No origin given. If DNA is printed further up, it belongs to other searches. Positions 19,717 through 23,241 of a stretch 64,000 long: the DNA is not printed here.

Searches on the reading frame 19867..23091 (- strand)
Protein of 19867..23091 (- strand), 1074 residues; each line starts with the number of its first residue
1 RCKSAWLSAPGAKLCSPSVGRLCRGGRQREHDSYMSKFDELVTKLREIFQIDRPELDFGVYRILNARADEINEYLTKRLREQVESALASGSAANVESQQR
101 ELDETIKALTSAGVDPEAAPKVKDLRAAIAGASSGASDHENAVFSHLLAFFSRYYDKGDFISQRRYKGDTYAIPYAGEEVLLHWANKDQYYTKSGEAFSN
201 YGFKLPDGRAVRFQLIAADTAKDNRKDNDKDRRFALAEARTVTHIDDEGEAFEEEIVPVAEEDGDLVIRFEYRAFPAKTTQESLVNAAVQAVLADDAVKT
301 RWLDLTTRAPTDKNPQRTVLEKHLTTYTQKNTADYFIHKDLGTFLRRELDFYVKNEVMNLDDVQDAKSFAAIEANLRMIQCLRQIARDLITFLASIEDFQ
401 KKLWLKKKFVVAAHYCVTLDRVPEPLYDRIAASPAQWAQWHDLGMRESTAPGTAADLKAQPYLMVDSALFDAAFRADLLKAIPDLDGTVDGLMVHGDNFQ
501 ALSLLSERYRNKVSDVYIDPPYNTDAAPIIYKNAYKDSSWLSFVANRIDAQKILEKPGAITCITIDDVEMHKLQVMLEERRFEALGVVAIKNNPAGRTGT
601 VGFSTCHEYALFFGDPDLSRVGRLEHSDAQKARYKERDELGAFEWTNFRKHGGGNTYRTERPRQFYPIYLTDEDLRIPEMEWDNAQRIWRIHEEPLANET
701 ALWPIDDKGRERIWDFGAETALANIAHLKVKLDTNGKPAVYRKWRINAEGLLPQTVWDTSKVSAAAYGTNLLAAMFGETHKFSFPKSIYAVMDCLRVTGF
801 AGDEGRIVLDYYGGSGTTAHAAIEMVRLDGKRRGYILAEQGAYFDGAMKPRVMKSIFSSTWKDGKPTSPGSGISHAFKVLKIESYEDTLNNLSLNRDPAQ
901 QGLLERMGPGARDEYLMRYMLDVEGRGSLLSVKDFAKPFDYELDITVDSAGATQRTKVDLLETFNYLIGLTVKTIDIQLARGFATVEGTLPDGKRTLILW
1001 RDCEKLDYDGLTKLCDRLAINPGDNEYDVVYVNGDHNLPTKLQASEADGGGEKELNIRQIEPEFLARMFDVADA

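Call 32: search_protein_families(library=pfam, proteins=[window:19867-23091:-], max_evalue=0.001)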
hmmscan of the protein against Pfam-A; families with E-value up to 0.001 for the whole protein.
window:19867-23091:- (1074 aa): 1 family
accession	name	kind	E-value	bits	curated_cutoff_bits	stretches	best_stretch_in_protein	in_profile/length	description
PF01555.25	N6_N4_Mtase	-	8.6e-16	59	26.7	1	516-827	4-204/221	DNA methylase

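Call 35: search_protein_families(library=padloc, proteins=[window:19867-23091:-], max_evalue=0.00001)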
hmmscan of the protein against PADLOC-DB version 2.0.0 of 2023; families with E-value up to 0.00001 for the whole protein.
window:19867-23091:- (1074 aa): 16 families
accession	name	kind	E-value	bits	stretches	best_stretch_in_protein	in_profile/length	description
PDLC03646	MTase_III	-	0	1107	1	35-1069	1-1053/1057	Type III methyltransferase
PDLC03638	MTase_III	-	2.7e-56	189.4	2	318-579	204-470/816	Type III methyltransferase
PDLC03644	MTase_III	-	4.1e-43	145.9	1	486-877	34-418/542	Type III methyltransferase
PDLC03634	MTase_III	-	5.8e-36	122.5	2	537-838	170-442/621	Type III methyltransferase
PDLC03645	MTase_III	-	4.5e-35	118.9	2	493-719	142-374/709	Type III methyltransferase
PDLC03636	MTase_III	-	6.4e-35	119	1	484-856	40-409/575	Type III methyltransferase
PDLC03641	MTase_III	-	2.9e-29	100.1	2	532-839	176-445/657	Type III methyltransferase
PDLC03635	MTase_III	-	3.7e-26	90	1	489-856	217-576/708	Type III methyltransferase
PDLC03642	MTase_III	-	3.5e-24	83.4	2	491-654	83-256/528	Type III methyltransferase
PDLC03640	MTase_III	-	4.6e-24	82.7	2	526-856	101-447/654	Type III methyltransferase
PDLC03639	MTase_III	-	7.2e-19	65.5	1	489-689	86-285/639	Type III methyltransferase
PDLC03637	MTase_III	-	6.4e-16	56.1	1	727-838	343-451/513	Type III methyltransferase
PDLC03278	MTase_II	-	2.5e-09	35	1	501-612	9-118/390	Type II methyltransferase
PDLC03354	MTase_II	-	9.5e-08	29.4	0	492-530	62-102/425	Type II methyltransferase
PDLC03643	MTase_III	-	1e-06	26.2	0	768-837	197-263/465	Type III methyltransferase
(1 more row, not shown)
